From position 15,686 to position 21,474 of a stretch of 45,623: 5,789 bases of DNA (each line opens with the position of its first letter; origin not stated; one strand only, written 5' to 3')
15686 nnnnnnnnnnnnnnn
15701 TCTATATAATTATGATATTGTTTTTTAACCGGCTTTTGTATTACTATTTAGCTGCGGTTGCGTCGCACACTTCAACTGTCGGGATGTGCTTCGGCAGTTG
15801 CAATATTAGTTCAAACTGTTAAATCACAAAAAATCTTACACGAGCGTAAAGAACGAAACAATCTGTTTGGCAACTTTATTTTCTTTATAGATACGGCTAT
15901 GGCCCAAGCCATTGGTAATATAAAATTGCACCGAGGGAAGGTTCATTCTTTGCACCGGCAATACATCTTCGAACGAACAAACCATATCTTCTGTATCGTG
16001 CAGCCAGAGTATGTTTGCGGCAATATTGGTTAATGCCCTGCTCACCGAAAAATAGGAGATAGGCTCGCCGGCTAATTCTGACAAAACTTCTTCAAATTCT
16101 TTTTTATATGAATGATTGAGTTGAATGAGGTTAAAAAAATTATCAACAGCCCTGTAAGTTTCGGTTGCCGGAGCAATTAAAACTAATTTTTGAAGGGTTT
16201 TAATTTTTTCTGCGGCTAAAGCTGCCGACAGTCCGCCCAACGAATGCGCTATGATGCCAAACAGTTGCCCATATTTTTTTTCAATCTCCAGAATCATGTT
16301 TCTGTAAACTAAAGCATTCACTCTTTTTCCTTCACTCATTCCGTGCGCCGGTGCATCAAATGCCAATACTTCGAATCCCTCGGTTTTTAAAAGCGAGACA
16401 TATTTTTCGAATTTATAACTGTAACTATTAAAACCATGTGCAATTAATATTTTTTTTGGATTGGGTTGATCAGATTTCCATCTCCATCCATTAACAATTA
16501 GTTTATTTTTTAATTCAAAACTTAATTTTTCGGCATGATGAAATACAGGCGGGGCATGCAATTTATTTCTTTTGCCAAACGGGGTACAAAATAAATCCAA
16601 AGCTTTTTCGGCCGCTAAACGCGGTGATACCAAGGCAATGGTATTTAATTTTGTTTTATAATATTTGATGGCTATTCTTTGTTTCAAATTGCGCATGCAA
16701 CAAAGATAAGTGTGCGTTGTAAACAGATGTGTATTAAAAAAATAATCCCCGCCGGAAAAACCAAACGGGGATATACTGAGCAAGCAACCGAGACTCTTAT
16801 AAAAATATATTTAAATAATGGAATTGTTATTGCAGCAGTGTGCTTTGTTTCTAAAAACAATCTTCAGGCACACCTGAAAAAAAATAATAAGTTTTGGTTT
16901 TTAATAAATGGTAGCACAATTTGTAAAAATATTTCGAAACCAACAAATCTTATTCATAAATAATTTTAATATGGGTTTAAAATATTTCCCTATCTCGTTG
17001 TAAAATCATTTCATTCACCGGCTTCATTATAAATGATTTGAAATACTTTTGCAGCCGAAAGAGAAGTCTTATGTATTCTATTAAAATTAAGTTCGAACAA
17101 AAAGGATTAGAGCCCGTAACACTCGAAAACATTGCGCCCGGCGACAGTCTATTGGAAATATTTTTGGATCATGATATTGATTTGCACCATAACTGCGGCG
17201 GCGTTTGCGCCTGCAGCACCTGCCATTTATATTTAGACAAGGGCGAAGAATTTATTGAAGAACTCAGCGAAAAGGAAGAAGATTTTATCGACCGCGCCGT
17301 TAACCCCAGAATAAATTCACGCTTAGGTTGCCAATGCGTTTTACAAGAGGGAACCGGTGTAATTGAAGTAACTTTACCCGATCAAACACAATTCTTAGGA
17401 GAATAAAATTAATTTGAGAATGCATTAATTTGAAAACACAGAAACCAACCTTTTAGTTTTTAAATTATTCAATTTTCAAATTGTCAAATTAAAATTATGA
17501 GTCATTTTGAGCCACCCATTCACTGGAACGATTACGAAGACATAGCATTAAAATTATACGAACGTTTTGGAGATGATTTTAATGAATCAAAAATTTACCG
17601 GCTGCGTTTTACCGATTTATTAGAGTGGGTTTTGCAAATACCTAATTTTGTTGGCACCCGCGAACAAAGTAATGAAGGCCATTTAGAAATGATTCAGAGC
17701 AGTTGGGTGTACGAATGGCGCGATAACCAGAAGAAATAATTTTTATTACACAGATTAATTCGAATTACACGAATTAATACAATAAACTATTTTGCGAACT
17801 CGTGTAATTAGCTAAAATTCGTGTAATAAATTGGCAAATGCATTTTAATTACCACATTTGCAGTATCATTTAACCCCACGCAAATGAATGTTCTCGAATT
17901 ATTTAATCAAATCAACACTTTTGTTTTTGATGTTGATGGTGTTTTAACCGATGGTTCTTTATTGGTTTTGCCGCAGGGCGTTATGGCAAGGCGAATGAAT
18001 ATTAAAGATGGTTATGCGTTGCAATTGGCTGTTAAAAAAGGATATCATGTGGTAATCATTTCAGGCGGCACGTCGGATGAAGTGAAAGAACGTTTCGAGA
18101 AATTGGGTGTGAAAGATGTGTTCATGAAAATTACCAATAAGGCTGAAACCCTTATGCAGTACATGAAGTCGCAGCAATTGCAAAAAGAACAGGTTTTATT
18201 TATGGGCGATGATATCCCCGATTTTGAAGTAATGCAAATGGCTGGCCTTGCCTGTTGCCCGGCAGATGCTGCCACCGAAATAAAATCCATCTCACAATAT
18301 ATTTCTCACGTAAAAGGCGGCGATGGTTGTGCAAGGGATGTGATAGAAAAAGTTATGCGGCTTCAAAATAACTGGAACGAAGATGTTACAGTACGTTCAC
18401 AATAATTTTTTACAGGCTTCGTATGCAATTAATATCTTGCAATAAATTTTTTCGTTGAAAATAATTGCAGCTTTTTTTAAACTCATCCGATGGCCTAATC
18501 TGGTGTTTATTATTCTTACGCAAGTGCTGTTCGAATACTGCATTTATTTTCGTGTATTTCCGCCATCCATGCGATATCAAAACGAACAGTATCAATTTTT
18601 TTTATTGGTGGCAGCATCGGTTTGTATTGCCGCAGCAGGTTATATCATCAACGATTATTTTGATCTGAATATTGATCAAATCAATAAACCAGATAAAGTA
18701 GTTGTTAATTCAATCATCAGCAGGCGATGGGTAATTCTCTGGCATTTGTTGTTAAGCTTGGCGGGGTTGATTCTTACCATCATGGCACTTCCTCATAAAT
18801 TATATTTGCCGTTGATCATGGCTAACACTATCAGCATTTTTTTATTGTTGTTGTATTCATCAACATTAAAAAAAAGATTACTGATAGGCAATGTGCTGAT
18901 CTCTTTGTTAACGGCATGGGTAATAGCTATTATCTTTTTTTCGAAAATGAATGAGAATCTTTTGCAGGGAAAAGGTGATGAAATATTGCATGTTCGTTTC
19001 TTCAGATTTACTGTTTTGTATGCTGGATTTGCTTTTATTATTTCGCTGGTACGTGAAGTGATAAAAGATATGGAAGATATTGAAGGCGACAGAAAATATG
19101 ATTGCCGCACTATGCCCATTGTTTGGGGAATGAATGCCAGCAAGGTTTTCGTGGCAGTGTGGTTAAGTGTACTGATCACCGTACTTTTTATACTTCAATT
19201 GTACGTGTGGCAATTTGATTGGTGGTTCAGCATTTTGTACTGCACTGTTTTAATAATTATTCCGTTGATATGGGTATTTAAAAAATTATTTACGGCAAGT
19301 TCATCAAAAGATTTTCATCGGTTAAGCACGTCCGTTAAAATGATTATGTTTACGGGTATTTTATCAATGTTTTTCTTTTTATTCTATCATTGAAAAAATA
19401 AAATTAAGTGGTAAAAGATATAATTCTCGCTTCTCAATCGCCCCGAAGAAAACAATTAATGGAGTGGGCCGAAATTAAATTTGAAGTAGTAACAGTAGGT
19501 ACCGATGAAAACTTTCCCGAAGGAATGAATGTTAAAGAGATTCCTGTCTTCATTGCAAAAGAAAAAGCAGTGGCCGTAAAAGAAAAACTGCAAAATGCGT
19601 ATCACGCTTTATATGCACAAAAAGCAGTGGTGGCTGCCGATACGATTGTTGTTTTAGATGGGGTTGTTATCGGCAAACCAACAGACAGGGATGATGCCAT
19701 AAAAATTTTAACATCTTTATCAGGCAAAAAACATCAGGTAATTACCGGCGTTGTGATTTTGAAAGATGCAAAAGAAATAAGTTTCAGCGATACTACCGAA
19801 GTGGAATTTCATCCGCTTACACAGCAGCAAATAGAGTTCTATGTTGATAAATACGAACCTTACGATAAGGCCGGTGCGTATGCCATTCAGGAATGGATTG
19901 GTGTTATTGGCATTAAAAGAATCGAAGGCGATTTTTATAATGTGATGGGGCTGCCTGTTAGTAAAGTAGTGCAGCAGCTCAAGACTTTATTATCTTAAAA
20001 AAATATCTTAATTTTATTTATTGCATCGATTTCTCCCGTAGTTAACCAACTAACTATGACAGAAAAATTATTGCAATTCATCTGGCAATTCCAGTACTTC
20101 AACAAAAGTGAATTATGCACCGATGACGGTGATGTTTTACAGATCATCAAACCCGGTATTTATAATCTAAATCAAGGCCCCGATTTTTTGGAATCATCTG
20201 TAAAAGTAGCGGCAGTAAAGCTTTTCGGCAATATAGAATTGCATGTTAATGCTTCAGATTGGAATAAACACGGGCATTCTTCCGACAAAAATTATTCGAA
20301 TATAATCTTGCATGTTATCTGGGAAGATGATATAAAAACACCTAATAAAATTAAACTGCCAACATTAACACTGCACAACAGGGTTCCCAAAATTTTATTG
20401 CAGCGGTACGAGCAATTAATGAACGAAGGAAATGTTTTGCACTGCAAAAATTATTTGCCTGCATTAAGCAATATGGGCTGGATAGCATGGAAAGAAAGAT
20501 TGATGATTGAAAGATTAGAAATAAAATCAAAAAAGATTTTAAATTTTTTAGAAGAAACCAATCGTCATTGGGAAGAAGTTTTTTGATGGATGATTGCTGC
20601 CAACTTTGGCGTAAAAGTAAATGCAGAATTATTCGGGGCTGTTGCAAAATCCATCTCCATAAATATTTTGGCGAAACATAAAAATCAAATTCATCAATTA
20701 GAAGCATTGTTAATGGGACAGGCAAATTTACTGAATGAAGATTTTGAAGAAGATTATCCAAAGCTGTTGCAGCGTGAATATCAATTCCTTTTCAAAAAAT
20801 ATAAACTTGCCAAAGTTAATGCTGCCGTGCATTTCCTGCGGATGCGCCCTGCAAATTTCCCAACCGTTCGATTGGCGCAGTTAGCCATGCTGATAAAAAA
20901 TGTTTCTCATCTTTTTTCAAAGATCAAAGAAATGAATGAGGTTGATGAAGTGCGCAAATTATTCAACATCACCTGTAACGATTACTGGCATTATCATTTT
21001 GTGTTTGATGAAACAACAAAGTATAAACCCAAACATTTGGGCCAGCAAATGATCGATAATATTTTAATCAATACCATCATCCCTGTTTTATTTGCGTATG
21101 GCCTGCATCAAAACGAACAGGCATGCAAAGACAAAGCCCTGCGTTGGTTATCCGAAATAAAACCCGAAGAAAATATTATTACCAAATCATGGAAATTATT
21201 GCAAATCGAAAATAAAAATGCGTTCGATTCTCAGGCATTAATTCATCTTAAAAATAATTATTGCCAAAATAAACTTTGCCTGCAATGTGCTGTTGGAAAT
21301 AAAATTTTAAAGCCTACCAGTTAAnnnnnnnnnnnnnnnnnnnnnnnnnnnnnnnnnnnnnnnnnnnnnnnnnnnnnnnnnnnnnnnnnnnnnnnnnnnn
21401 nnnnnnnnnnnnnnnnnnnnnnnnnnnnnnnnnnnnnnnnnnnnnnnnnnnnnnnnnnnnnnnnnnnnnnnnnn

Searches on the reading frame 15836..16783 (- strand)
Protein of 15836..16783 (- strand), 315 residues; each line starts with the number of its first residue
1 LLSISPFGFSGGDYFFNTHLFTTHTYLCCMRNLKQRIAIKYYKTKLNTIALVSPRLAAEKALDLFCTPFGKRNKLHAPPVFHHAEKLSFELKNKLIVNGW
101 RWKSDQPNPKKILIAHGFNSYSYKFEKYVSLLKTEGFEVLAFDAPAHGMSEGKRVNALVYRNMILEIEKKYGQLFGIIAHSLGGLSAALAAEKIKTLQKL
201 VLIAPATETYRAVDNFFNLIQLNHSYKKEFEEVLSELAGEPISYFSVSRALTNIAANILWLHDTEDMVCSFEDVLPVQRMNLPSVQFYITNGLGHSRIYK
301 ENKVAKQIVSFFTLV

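Call 43: search_protein_families(library=pfam, proteins=[window:15836-16783:-], max_evalue=0.00001)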
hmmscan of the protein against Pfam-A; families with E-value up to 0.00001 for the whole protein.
window:15836-16783:- (315 aa): 3 families
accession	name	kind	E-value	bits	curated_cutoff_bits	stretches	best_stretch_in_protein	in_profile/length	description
PF12146.15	Hydrolase_4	-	5e-15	55.9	27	1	110-212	5-116/239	Serine aminopeptidase, S33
PF00561.26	Abhydrolase_1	-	1.1e-10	42.1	25.8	1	112-236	3-126/245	alpha/beta hydrolase fold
PF12697.13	Abhydrolase_6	-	6.8e-09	37.1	26.3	1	112-211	1-94/217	Alpha/beta hydrolase family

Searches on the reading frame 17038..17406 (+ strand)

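Call 71: search_protein_families(library=pfam, proteins=[window:17038-17406:+], max_evalue=0.00001)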
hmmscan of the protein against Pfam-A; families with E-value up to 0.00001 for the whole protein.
window:17038-17406:+ (122 aa): 1 family
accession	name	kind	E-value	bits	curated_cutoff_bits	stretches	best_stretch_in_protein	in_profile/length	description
PF00111.32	Fer2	-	5.9e-09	36.2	21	1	29-102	10-76/77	2Fe-2S iron-sulfur cluster binding domain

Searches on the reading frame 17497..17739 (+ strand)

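Call 71: search_protein_families(library=pfam, proteins=[window:17497-17739:+], max_evalue=0.00001)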
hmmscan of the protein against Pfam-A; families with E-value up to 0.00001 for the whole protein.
window:17497-17739:+ (80 aa): 1 family
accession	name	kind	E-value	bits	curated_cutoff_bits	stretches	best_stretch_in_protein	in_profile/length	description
PF04384.18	Fe-S_assembly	-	7.6e-23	81.4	25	1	8-74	1-63/64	Iron-sulphur cluster assembly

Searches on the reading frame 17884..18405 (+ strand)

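Call 72: search_protein_families(library=pfam, proteins=[window:17884-18405:+], max_evalue=0.00001)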
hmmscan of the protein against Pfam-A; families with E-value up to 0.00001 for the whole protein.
window:17884-18405:+ (173 aa): 3 families
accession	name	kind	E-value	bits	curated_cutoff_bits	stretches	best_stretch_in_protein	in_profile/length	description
PF08282.18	Hydrolase_3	-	5.8e-11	43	20.9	1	78-150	180-252/255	haloacid dehalogenase-like hydrolase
PF00702.32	Hydrolase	-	8.8e-08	33.2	26.4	0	45-121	106-191/191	haloacid dehalogenase-like hydrolase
PF13419.12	HAD_2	-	2e-07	31.8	23.8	1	50-124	92-175/178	Haloacid dehalogenase-like hydrolase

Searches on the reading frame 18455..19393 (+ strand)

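Call 72: search_protein_families(library=pfam, proteins=[window:18455-19393:+], max_evalue=0.00001)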
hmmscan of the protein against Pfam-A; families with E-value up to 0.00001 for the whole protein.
window:18455-19393:+ (312 aa): 1 family
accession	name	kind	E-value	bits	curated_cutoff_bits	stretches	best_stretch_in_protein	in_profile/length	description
PF01040.23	UbiA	-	8.6e-30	104.3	34.2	1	47-289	21-243/250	UbiA prenyltransferase family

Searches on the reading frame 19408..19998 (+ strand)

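Call 72: search_protein_families(library=pfam, proteins=[window:19408-19998:+], max_evalue=0.00001)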
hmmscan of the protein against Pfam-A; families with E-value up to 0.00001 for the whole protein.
window:19408-19998:+ (196 aa): 1 family
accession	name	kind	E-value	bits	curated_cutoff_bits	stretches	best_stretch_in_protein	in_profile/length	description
PF02545.19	Maf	-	8.2e-60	202.1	27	1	5-193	2-186/187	Maf-like protein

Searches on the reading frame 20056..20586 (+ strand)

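Call 72: search_protein_families(library=pfam, proteins=[window:20056-20586:+], max_evalue=0.00001)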
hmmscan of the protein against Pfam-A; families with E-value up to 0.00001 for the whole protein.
window:20056-20586:+ (176 aa): 1 family
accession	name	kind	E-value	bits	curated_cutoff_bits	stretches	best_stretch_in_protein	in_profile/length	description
PF11013.13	DUF2851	-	4.2e-59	200.9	25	1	3-176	1-176/375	Protein of unknown function (DUF2851)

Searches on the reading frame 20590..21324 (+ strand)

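Call 72: search_protein_families(library=pfam, proteins=[window:20590-21324:+], max_evalue=0.00001)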
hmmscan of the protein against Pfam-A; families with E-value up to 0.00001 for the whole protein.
window:20590-21324:+ (244 aa): 1 family
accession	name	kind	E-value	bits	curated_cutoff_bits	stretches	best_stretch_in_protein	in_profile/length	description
PF11013.13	DUF2851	-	2.4e-64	218.1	25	1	1-195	179-374/375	Protein of unknown function (DUF2851)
